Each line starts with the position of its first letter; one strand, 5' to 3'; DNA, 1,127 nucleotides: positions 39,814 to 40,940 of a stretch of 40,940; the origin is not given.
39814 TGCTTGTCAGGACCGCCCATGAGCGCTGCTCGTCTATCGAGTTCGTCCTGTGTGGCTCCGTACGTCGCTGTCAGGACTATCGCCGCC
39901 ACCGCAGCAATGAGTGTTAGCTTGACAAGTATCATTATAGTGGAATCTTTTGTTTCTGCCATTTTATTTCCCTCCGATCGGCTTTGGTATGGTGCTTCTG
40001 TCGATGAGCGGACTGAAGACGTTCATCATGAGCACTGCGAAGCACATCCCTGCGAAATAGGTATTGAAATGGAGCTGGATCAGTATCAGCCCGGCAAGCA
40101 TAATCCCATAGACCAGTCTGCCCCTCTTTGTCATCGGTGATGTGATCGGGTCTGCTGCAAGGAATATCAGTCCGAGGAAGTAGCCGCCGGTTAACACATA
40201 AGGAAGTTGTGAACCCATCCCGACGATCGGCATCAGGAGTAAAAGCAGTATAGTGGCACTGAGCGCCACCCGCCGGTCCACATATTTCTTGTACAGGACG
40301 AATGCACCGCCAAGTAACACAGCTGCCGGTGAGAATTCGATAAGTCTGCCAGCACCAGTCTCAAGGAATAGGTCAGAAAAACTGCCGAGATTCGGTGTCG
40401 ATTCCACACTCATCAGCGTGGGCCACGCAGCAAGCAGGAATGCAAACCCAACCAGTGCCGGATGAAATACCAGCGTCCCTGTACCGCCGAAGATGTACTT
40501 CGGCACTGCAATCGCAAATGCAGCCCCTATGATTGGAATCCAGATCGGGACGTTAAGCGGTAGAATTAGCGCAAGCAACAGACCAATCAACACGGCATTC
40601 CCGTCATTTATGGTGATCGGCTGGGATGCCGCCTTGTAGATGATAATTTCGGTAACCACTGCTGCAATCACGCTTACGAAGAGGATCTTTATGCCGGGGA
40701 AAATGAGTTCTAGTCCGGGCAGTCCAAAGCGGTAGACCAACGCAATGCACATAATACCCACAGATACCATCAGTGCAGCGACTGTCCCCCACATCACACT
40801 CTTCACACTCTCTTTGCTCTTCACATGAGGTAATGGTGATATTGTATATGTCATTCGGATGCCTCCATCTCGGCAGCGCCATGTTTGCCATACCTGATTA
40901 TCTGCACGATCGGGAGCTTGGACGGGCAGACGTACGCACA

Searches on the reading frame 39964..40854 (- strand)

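Call 6: search_protein_families(library=pfam, proteins=[window:39964-40854:-], max_evalue=0.01)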
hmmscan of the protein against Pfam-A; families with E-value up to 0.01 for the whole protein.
window:39964-40854:- (296 aa): 1 family
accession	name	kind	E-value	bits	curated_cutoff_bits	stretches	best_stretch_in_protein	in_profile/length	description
PF03116.20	NQR2_RnfD_RnfE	-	4.2e-65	220.5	27.7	1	5-294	2-296/296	NQR2, RnfD, RnfE family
